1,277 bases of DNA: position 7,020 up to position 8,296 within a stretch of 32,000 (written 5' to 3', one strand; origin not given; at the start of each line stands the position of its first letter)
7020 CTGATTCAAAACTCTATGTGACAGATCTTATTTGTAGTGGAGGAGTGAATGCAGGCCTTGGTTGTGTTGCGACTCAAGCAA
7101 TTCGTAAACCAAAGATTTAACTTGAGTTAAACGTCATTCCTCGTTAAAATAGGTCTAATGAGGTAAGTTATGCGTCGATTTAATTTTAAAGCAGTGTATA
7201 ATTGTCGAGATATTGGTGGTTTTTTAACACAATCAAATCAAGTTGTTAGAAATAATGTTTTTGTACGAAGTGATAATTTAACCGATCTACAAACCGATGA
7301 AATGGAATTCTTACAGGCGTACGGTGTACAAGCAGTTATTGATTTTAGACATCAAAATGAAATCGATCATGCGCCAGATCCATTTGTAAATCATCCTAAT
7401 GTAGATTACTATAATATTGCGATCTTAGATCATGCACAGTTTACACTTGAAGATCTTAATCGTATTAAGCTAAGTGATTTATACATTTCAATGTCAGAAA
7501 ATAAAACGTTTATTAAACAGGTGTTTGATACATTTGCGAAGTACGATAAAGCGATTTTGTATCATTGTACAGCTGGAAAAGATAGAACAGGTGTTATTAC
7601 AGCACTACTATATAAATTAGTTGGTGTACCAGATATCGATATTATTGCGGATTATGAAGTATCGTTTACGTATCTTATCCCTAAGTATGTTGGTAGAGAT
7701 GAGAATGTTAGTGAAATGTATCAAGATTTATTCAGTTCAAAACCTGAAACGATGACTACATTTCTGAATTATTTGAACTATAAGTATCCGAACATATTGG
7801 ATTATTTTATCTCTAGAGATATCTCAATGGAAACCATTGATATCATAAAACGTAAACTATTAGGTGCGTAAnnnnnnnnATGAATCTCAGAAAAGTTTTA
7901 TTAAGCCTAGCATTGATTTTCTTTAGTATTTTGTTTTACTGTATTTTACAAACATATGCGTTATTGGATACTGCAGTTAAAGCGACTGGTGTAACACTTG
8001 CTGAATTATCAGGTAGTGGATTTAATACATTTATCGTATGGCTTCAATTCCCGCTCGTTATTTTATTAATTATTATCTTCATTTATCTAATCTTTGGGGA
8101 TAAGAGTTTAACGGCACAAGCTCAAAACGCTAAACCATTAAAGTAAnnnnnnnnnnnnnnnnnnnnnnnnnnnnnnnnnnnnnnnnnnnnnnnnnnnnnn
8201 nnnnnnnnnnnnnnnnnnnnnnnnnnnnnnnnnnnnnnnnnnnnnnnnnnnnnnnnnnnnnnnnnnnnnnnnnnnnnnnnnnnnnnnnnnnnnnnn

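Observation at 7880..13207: One PadR regulator surrounded by six membrane proteins carrying HAAS-like helical N-domains: a possible multi-sensor PadR signalling array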

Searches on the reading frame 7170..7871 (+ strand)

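Call 3: search_protein_families(library=pfam, proteins=[window:7170-7871:+], max_evalue=1)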
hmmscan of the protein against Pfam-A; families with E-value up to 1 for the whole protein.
window:7170-7871:+ (233 aa): 8 families
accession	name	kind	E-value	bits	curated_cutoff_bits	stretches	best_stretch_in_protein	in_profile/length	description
PF13350.11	Y_phosphatase3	-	6.8e-49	167.4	22.2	1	5-231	2-239/240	Tyrosine phosphatase family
PF03162.18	Y_phosphatase2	-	0.00016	21.7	27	1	46-188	26-150/165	Tyrosine phosphatase family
PF22785.1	Tc-R-P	-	0.00055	20.9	27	1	42-145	13-98/106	Polymorphic toxin system, DSP-PTPase phosphatase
PF00782.25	DSPc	-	0.00065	20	33.5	1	46-145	12-92/133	Dual specificity phosphatase, catalytic domain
PF22741.1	PTP-NADK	-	0.00067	19.5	27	1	5-145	8-126/163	DSP-PTPase phosphatase fused to NAD+ Kinase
PF22784.1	PTP-SAK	-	0.0032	18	27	1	43-152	22-113/153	Swiss Army Knife protein, DSP-PTPase phosphatase domain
PF14566.11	PTPlike_phytase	-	0.0053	17.3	27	1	64-146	88-153/158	Inositol hexakisphosphate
PF00102.32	Y_phosphatase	-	0.059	13.4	20.9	1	114-149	157-192/234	Protein-tyrosine phosphatase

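Call 4: search_protein_families(library=ncbifam, proteins=[window:7170-7871:+], max_evalue=1)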
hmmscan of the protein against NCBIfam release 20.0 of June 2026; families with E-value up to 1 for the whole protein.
window:7170-7871:+ (233 aa): 1 family
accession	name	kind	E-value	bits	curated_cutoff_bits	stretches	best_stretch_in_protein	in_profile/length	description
NF009025.0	PRK12361.1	equivalog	0.00023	19.5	505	1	40-142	107-190/546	hypothetical protein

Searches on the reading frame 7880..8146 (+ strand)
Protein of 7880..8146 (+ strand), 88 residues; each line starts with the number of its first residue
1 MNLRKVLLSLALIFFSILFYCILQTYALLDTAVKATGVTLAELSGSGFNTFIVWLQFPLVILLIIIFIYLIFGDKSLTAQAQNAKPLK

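Call 3: search_protein_families(library=pfam, proteins=[window:7880-8146:+], max_evalue=1)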
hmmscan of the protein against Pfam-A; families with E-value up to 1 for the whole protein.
window:7880-8146:+ (88 aa): 4 families
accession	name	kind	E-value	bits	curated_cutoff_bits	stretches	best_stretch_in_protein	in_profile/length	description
PF03219.20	TLC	-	0.0091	15.3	21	1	12-71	26-85/491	TLC ATP/ADP transporter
PF09716.15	ETRAMP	-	0.18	12.2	29.1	1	1-22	1-23/81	Malarial early transcribed membrane protein (ETRAMP)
PF20990.2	DUF2207_C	-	0.5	10.4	33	1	7-75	138-187/247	Predicted membrane protein (DUF2207) C-terminal domain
PF19592.4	DUF6097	-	0.82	10.3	27.5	0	6-82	63-136/152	Family of unknown function (DUF6097)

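Call 4: search_protein_families(library=ncbifam, proteins=[window:7880-8146:+], max_evalue=1)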
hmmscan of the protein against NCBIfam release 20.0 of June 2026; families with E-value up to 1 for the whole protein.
window:7880-8146:+ (88 aa): 3 families
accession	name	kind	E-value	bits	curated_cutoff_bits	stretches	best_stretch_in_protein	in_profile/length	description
TIGR01000.1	bacteriocin_acc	subfamily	0.0055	15.6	258.85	1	42-82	11-51/457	bacteriocin secretion accessory protein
NF033218.1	anchor_AmaP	equivalog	0.054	13.3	55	1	5-74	6-72/166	alkaline shock response membrane anchor protein AmaP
NF041023.1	PP0621_fam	subfamily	0.64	10.3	45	0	59-84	4-29/71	PP0621 family protein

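Call 85: search_protein_families(library=padloc, proteins=[window:7880-8146:+], max_evalue=0.1)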
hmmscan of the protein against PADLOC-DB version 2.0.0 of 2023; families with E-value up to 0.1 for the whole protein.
window:7880-8146:+ (88 aa): 0 families
